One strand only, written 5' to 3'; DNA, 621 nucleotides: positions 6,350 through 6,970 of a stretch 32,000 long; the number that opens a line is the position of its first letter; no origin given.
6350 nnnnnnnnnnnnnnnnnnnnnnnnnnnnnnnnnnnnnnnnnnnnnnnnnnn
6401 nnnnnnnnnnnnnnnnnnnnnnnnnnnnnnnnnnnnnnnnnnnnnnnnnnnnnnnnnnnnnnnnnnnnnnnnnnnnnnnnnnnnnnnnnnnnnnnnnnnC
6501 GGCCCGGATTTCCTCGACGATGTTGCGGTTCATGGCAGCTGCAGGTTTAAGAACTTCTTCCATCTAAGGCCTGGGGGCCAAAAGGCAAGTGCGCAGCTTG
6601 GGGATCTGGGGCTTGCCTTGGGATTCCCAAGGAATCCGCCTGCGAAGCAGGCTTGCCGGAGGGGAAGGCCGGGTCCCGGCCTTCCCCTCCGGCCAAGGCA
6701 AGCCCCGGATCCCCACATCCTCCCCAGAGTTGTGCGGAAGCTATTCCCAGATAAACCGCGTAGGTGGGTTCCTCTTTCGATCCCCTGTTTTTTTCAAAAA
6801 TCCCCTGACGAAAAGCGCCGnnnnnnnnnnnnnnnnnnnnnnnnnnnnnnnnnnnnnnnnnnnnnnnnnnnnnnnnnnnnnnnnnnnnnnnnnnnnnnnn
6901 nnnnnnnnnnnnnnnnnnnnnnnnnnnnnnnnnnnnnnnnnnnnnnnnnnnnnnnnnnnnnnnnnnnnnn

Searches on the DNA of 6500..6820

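Call 94: search_rna_families(source=window, start=6500, end=6820, threshold=evalue, max_evalue=1)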
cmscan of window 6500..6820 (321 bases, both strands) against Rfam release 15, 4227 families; matches with E-value up to 1: 23.
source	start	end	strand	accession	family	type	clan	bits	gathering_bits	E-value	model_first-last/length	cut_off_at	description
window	6656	6692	+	RF03383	mir-1976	Gene; miRNA;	-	30.6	71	0.00016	1-52/52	no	mir-1976 microRNA precursor family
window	6638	6710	-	RF04123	mir-3127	Gene; miRNA;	-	27.6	82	0.0088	1-87/87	no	mir-3127 microRNA precursor family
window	6630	6716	-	RF01746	mraW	Cis-reg;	-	26.9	50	0.0012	1-107/107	no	mraW RNA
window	6644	6706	-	RF03906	mir-3199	Gene; miRNA;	-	25.3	100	0.023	1-87/87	no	mir-3199 microRNA precursor family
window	6649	6695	-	RF03964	mir-H1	Gene; miRNA;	-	24.8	97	0.056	1-85/85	no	mir-H1 microRNA precursor family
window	6650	6699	+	RF03906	mir-3199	Gene; miRNA;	-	23.5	100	0.063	1-87/87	no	mir-3199 microRNA precursor family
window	6650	6700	+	RF03395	mir-718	Gene; miRNA;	-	23.1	55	0.27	1-66/66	no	mir-718 microRNA precursor family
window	6651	6698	+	RF03964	mir-H1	Gene; miRNA;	-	22.8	97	0.15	1-85/85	no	mir-H1 microRNA precursor family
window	6639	6702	-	RF00959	mir-612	Gene; miRNA;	-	21.6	100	0.11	1-86/86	no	mir-612 microRNA precursor family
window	6637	6713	-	RF02000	MIR1846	Gene; miRNA;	-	21.2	77.5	0.091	1-110/110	no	MIR1846 microRNA precursor family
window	6649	6697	+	RF04288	mir-9201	Gene; miRNA;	CL00147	21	95.5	0.051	1-81/81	no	mir-9201 microRNA precursor family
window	6652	6697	-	RF03475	mir-2387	Gene; miRNA;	-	20.8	93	0.34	1-78/78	no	mir-2387 microRNA precursor family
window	6646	6700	-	RF01918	mir-1249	Gene; miRNA;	-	20.6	83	0.063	1-75/75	no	mir-1249 microRNA precursor family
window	6651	6695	+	RF03620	mir-1233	Gene; miRNA;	-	20.3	87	0.36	1-82/82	no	mir-1233 microRNA precursor family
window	6647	6707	-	RF04287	mir-9195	Gene; miRNA;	-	20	90.5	0.16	1-87/87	no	mir-9195 microRNA precursor family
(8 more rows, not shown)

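Call 96: search_rna_families(source=window, start=6590, end=6725, threshold=evalue, max_evalue=0.01, show_alignments=3)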
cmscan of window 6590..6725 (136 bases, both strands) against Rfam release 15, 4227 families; matches with E-value up to 0.01: 14.
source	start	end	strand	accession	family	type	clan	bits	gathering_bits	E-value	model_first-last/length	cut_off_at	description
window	6655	6693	+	RF00976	mir-583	Gene; miRNA;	-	34.4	80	5.7e-06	1-62/62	no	mir-583 microRNA precursor family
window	6656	6692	+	RF03383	mir-1976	Gene; miRNA;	-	30.6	71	6.8e-05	1-52/52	no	mir-1976 microRNA precursor family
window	6656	6692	-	RF03383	mir-1976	Gene; miRNA;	-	30.3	71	8e-05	1-52/52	no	mir-1976 microRNA precursor family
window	6627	6717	+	RF02000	MIR1846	Gene; miRNA;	-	30.1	77.5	0.00017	1-110/110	no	MIR1846 microRNA precursor family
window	6654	6694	-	RF03558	mir-629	Gene; miRNA;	-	27.8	72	0.0057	1-83/83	no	mir-629 microRNA precursor family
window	6638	6710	-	RF04123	mir-3127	Gene; miRNA;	-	27.6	82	0.0037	1-87/87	no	mir-3127 microRNA precursor family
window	6657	6691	-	RF03978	mir-1269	Gene; miRNA;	-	27.5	100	0.0057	1-90/90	no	mir-1269 microRNA precursor family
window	6630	6716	-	RF01746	mraW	Cis-reg;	-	26.9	50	0.00051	1-107/107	no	mraW RNA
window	6652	6697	+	RF04296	mir-485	Gene; miRNA;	CL00149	25.9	70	0.0006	1-73/73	no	mir-485 microRNA precursor family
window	6658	6689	-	RF03778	mir-483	Gene; miRNA;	-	25.6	60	0.0047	1-75/75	no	mir-483 microRNA precursor family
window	6644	6706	-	RF03906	mir-3199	Gene; miRNA;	-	25.3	100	0.0097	1-87/87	no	mir-3199 microRNA precursor family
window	6655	6693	+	RF04185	MIR2118_2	Gene; miRNA;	-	24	120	0.0061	1-106/106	no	MIR2118_2 microRNA precursor family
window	6652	6698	-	RF01011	mir-605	Gene; miRNA;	-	23.8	98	0.0078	1-82/82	no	mir-605 microRNA precursor family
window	6654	6694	+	RF00939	mir-504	Gene; miRNA;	-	22.8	57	0.0078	1-78/78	no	mir-504 microRNA precursor family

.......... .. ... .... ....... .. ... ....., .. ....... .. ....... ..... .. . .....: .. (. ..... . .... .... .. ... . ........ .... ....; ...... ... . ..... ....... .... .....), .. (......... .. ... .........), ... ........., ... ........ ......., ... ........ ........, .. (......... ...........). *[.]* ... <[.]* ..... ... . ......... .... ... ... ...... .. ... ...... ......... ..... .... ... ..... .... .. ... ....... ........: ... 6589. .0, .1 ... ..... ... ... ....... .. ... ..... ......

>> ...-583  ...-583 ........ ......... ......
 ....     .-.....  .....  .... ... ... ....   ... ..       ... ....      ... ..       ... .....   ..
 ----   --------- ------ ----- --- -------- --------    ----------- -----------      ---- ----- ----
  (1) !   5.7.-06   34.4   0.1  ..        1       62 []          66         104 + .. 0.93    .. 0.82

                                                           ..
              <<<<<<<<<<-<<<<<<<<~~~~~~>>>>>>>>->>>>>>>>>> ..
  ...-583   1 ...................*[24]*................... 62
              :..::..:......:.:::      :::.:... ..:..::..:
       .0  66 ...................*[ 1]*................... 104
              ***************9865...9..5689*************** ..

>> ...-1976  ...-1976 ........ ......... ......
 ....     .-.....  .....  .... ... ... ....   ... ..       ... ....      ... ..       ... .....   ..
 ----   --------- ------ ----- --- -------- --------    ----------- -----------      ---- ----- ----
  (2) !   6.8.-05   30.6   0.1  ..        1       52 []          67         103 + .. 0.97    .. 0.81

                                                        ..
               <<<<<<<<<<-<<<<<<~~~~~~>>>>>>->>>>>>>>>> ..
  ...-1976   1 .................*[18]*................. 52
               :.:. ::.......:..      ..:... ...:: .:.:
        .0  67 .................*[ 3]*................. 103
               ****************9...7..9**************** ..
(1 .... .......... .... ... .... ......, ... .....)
